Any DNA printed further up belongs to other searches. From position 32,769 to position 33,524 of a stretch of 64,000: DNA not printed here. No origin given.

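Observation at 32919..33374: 152-aa mini-intein inserted exactly inside the GTP-binding P-loop of aIF2-gamma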

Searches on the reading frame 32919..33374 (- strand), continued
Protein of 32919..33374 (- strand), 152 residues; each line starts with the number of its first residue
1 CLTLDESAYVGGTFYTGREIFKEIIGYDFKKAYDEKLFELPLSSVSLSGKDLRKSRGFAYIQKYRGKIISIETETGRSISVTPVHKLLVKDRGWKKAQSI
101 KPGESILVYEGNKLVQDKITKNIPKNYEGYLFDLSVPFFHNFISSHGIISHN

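Call 44: fold_search(model_id=the predicted structure, library=pdb)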
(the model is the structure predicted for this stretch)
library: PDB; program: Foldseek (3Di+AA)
matches with E <= 10: 484; with E <= 0.001: 68
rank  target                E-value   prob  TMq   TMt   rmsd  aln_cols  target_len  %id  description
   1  4o1s_A                1.4e-11  1.00  0.85  0.77   3.1       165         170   26  Crystal structure of TvoVMA intein (released 2014-03-19)
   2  6rpp                  1.9e-11  1.00  0.84  0.76   3.1       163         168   24  Crystal structure of PabCDC21-1 intein (released 2019-08-14)
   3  6rpq                  2.8e-11  1.00  0.85  0.54   3.2       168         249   27  Crystal structure of PhoCDC21-1 intein (released 2019-08-14)
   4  4e2t_B                1.7e-10  1.00  0.87  0.78   2.6       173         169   21  Crystal Structures of RadA intein from Pyrococcus horikoshii (released 2012-05-16)
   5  4e2t_A                3.9e-10  1.00  0.83  0.74   3.1       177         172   22  Crystal Structures of RadA intein from Pyrococcus horikoshii (released 2012-05-16)
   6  2in9                  5.1e-10  1.00  0.75  0.81   3.2       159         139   20  crystal structure of Mtu recA intein, splicing domain (released 2007-05-01)
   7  2lqm_MODEL_1_A        7.0e-10  1.00  0.81  0.71   4.2       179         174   22  Solution Structures of RadA intein from Pyrococcus horikoshii (released 2012-05-16)
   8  4e2u                  1.2e-09  1.00  0.83  0.75   3.1       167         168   23  Crystal Structures of RadAmin intein from Pyrococcus horikoshii (released 2012-05-16)
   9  2in0                  1.9e-09  1.00  0.75  0.82   3.1       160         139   19  crystal structure of Mtu recA intein splicing domain (released 2007-05-01)
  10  5i0a                  1.9e-09  1.00  0.74  0.79   3.2       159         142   19  RecA mini intein in complex with cisplatin (released 2016-09-21)
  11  5o9i_B                2.2e-09  1.00  0.76  0.67   4.1       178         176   17  Crystal structure of transcription factor IIB Mvu mini-intein (released 2017-11-01)
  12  2in8                  2.3e-09  1.00  0.72  0.79   3.7       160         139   19  crystal structure of Mtu recA intein, splicing domain (released 2007-05-01)
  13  3igd                  2.9e-09  1.00  0.73  0.80   3.6       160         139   19  Crystal structure of Mtu recA intein, splicing domain (released 2009-10-06)
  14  7oec                  3.4e-09  1.00  0.82  0.75   3.2       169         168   17  Crystal structure of an intein from a hyperthermophile (released 2021-05-26)
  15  1mi8                  3.6e-09  1.00  0.74  0.80   2.9       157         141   21  2.0 Angstrom crystal structure of a DnaB intein from Synechocystis sp. PCC 6803 (released 2003-08-19)
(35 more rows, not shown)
